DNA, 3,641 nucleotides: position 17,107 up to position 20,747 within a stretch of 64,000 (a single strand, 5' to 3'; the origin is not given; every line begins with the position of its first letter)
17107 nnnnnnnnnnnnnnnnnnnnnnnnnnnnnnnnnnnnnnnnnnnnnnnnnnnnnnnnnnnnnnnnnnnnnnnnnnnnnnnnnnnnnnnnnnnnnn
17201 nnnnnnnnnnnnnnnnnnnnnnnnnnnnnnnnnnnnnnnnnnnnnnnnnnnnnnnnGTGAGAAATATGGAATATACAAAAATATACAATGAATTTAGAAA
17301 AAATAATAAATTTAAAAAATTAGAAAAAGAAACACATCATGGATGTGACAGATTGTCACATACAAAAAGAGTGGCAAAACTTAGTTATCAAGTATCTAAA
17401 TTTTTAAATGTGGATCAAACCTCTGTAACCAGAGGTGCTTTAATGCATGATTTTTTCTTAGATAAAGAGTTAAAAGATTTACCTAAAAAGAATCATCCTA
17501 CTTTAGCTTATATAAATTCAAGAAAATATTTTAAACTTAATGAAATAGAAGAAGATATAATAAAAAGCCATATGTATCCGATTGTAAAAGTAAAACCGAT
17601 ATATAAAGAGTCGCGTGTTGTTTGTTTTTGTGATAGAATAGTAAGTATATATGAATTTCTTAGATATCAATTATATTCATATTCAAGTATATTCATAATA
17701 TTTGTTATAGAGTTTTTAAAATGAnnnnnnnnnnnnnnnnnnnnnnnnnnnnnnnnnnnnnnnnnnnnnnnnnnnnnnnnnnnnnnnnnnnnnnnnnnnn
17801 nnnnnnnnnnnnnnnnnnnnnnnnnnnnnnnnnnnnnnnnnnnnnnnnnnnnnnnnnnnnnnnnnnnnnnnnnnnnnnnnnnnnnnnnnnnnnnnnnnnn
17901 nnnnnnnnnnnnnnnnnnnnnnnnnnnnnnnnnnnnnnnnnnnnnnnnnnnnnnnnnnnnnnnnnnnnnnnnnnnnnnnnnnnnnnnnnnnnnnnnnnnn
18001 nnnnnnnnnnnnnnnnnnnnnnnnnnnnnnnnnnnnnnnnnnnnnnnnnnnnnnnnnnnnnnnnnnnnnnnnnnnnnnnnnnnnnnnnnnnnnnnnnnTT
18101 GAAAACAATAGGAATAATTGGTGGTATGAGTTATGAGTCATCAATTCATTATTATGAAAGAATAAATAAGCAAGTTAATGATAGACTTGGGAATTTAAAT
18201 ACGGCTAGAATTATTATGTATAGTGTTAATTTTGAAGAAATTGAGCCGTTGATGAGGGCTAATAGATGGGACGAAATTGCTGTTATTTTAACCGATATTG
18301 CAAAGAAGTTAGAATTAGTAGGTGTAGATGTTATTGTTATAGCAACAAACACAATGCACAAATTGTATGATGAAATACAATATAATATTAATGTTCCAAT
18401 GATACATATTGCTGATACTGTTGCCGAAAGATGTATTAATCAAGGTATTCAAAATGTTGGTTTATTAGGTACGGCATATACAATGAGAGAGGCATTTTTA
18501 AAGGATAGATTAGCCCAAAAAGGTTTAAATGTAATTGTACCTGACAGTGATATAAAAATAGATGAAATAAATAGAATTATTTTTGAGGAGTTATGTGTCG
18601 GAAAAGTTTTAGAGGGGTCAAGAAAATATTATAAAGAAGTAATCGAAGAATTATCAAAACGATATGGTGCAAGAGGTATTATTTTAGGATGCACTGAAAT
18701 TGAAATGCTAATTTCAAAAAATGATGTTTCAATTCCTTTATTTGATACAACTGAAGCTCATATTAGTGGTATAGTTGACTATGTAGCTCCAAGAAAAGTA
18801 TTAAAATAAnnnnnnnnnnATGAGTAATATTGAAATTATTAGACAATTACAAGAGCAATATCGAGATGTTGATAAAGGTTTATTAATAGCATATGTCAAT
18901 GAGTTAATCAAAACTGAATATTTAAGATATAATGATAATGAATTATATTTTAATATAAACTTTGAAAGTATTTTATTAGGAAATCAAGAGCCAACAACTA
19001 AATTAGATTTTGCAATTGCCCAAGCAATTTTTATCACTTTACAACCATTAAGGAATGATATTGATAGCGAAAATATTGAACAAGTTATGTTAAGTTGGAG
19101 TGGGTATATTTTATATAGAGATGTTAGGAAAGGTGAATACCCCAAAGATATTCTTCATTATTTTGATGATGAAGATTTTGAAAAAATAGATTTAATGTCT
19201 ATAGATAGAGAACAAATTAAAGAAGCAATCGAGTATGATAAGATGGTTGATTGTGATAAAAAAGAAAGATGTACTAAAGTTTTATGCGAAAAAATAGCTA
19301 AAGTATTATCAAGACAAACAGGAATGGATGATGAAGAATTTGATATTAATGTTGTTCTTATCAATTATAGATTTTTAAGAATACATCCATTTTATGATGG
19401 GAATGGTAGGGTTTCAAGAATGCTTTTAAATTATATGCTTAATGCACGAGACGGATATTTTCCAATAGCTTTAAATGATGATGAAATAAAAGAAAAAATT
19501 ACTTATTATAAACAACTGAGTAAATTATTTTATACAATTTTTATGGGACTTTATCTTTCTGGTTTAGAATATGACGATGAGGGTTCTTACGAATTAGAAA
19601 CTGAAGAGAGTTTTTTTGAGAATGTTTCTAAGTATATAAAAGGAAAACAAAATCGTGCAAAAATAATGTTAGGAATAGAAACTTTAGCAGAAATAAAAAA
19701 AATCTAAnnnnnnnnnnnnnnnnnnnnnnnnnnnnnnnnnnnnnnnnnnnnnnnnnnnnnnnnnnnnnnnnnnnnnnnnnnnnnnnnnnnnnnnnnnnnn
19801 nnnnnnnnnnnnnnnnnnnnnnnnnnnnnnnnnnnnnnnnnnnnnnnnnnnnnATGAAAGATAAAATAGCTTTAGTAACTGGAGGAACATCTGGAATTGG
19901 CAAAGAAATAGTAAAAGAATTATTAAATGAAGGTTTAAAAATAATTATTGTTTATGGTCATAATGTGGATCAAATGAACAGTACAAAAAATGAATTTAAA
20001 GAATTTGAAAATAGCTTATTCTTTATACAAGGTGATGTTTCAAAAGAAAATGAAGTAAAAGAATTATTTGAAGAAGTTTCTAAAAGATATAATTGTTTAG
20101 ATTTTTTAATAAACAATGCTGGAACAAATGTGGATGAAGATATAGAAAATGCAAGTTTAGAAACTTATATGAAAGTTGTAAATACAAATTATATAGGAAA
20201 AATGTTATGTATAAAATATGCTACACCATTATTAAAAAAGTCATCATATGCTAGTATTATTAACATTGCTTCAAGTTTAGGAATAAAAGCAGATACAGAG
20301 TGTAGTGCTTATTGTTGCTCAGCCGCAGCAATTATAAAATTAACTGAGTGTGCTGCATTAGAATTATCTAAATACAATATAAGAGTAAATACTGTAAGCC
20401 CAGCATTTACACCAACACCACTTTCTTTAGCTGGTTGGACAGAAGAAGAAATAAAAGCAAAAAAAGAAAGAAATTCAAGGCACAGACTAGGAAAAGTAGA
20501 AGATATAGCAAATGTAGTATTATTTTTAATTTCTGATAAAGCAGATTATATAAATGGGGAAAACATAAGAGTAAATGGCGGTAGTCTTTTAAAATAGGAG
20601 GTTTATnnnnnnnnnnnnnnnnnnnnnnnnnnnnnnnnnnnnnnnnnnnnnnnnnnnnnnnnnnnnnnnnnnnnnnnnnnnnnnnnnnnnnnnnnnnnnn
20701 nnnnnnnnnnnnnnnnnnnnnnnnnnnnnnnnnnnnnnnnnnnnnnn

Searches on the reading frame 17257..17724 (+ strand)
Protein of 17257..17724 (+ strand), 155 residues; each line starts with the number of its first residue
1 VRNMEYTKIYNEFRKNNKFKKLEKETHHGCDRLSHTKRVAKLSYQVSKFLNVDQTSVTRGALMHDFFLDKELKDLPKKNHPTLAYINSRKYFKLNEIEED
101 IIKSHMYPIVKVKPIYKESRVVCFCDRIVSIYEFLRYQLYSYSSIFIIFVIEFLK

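Call 69: search_protein_families(library=pfam, proteins=[window:17257-17724:+], max_evalue=0.00001)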
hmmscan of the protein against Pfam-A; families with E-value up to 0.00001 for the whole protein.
window:17257-17724:+ (155 aa): 1 family
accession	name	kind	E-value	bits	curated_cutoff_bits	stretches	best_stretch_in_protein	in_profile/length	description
PF01966.28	HD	-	1.7e-08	35.2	22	1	32-128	1-113/116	HD domain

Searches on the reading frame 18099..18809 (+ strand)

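Call 69: search_protein_families(library=pfam, proteins=[window:18099-18809:+], max_evalue=0.00001)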
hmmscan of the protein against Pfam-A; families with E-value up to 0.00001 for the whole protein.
window:18099-18809:+ (236 aa): 1 family
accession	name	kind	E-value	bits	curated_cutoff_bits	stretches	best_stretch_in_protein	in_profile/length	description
PF01177.27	Asp_Glu_race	-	3.5e-40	138.5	31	1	7-222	1-208/211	Asp/Glu/Hydantoin racemase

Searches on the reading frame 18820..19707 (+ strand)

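Call 7: search_protein_families(library=pfam, proteins=[window:18820-19707:+], max_evalue=0.01)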
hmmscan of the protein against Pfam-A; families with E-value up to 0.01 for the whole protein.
window:18820-19707:+ (295 aa): 1 family
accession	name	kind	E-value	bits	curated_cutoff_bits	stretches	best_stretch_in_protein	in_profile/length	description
PF02661.23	Fic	-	6.2e-10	40.2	24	1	163-207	50-93/93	Fic/DOC family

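Call 56: search_protein_families(library=padloc, proteins=[window:18820-19707:+], max_evalue=0.01)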
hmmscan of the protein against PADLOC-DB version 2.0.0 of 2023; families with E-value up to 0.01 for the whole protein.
window:18820-19707:+ (295 aa): 9 families
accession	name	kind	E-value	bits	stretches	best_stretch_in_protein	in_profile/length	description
PDLC03963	SoFic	-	9.4e-11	39.7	1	176-234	181-241/361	-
PDLC04839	PDC-S04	-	1.2e-10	39.4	1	155-220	107-171/205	-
PDLC04836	PDC-S04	-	3.2e-10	37.6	1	155-235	136-211/244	-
PDLC04840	PDC-S04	-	3.1e-09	34.9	1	178-222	144-188/227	-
PDLC04966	PDC-S24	-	1.7e-08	31.8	1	179-211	308-340/497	-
PDLC04837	PDC-S04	-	3.4e-06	24.5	1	177-208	153-185/234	-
PDLC04838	PDC-S04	-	2.2e-05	22.3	1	165-210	120-165/209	-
PDLC04841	PDC-S04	-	0.0006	17.5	1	151-209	173-230/292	-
PDLC04842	PDC-S04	-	0.001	16.8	1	187-209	110-132/202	-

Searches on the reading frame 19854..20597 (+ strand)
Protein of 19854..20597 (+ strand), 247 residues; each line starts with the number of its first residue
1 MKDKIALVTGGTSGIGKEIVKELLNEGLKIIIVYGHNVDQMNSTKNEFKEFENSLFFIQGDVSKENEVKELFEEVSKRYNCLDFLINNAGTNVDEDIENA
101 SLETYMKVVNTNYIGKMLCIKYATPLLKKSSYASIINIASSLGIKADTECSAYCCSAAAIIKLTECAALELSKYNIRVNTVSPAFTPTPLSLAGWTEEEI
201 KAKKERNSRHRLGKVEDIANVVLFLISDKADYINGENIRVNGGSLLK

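Call 7: search_protein_families(library=pfam, proteins=[window:19854-20597:+], max_evalue=0.01)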
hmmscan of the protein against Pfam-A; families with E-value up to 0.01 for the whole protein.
window:19854-20597:+ (247 aa): 11 families
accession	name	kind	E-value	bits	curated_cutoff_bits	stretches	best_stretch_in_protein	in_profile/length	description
PF13561.12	adh_short_C2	-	4e-52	177.6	27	1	13-243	6-234/236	Enoyl-(Acyl carrier protein) reductase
PF00106.31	adh_short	-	5.4e-49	166.8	26.6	1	4-191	1-187/195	short chain dehydrogenase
PF08659.16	KR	-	1e-12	48.8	22.6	1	7-157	4-153/180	KR domain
PF23441.1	SDR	-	2.4e-10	40.7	27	1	5-246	9-257/258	SDR-like rossmann domain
PF02719.21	Polysacc_synt_2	-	1e-06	28.6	20.2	1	7-76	2-77/293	Polysaccharide biosynthesis protein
PF01370.27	Epimerase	-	1.1e-06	28.7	20.9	1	6-76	1-64/240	NAD dependent epimerase/dehydratase family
PF01073.25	3Beta_HSD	-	1.7e-05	24.4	22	1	7-76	1-68/280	3-beta hydroxysteroid dehydrogenase/isomerase family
PF16363.11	GDP_Man_Dehyd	-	5.2e-05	23.3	27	1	7-76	1-75/332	GDP-mannose 4,6 dehydratase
PF13460.12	NAD_binding_10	-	0.0028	18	27.2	1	10-76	1-62/184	NAD(P)H-binding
PF02875.26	Mur_ligase_C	-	0.0047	18.2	28.4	1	23-78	9-68/127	Mur ligase, glutamate ligase domain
PF05368.20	NmrA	-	0.0089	16.1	27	0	4-76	3-71/298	NmrA-like family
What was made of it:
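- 19854..20597 (+): SDR-family gene. It is island cargo and abuts the Rrf2 ribosome-binding site. It replaces the regulator's ancestral upstream promoter region. Pfam adh_short_C2 E=4e-52 (call 7).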
